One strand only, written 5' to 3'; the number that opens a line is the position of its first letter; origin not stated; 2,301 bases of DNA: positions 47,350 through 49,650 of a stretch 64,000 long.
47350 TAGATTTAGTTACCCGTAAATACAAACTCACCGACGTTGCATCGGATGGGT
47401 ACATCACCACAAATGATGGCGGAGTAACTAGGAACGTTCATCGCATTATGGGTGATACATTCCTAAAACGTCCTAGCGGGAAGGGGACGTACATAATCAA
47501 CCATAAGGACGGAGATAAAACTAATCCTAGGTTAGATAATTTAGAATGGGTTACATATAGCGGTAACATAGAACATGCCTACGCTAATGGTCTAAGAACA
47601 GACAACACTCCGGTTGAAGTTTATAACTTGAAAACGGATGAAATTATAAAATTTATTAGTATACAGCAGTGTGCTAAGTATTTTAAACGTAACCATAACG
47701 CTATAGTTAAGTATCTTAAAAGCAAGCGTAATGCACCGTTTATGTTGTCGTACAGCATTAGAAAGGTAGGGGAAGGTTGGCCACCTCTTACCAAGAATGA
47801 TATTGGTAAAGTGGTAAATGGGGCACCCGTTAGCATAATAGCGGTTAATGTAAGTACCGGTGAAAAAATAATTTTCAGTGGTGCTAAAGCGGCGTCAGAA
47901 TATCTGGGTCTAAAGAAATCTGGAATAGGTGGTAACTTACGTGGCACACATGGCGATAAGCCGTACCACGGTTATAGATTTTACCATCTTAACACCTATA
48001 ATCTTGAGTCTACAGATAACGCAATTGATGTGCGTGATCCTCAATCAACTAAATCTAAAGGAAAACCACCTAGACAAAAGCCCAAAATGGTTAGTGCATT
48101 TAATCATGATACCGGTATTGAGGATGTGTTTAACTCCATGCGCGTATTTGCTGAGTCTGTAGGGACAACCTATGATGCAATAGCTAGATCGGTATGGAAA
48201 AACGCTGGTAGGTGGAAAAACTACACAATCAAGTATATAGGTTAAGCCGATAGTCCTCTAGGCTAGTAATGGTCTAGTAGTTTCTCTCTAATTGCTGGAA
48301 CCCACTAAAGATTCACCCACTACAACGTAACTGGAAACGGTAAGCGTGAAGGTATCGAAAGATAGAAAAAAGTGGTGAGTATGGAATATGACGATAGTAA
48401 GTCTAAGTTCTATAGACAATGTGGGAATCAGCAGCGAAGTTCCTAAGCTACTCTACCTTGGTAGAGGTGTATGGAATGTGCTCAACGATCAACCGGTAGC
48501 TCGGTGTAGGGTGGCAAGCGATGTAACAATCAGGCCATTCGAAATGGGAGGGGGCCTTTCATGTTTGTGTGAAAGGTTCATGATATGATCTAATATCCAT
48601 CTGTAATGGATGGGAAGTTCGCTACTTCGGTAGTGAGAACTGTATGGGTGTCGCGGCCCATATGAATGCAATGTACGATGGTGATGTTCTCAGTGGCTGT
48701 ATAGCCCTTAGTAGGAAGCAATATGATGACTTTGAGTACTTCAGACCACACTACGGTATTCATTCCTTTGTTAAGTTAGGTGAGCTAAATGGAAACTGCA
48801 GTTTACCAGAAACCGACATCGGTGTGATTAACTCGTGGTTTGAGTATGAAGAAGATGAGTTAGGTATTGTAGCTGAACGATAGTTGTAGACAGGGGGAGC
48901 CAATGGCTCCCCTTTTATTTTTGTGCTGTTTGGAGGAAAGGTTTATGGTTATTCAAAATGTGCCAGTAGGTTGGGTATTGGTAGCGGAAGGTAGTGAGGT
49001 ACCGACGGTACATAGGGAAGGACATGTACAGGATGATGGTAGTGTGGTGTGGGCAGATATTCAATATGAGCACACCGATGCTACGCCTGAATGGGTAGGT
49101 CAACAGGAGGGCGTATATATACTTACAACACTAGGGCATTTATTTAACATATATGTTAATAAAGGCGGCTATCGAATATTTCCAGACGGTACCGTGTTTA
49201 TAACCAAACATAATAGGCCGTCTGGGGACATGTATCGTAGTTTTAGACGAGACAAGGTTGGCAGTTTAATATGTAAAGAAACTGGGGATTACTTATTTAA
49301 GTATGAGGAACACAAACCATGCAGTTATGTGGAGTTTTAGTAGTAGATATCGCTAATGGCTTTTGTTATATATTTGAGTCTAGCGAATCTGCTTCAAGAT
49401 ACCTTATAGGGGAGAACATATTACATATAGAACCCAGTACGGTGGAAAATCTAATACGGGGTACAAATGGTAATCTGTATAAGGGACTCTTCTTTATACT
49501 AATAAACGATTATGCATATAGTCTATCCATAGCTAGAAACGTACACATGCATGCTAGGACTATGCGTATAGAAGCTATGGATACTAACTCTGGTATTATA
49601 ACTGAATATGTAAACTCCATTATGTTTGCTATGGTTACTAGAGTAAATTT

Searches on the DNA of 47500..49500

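Call 52: search_rna_families(source=window, start=47500, end=49500, threshold=evalue, max_evalue=0.01, show_alignments=1)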
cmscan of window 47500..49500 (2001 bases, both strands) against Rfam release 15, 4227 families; matches with E-value up to 0.01: 1.
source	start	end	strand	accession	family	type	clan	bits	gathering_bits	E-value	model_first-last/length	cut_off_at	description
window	48233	48611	+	RF00028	Intron_gpI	Intron;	-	41.4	50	1.2e-08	1-253/253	no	Group I catalytic intron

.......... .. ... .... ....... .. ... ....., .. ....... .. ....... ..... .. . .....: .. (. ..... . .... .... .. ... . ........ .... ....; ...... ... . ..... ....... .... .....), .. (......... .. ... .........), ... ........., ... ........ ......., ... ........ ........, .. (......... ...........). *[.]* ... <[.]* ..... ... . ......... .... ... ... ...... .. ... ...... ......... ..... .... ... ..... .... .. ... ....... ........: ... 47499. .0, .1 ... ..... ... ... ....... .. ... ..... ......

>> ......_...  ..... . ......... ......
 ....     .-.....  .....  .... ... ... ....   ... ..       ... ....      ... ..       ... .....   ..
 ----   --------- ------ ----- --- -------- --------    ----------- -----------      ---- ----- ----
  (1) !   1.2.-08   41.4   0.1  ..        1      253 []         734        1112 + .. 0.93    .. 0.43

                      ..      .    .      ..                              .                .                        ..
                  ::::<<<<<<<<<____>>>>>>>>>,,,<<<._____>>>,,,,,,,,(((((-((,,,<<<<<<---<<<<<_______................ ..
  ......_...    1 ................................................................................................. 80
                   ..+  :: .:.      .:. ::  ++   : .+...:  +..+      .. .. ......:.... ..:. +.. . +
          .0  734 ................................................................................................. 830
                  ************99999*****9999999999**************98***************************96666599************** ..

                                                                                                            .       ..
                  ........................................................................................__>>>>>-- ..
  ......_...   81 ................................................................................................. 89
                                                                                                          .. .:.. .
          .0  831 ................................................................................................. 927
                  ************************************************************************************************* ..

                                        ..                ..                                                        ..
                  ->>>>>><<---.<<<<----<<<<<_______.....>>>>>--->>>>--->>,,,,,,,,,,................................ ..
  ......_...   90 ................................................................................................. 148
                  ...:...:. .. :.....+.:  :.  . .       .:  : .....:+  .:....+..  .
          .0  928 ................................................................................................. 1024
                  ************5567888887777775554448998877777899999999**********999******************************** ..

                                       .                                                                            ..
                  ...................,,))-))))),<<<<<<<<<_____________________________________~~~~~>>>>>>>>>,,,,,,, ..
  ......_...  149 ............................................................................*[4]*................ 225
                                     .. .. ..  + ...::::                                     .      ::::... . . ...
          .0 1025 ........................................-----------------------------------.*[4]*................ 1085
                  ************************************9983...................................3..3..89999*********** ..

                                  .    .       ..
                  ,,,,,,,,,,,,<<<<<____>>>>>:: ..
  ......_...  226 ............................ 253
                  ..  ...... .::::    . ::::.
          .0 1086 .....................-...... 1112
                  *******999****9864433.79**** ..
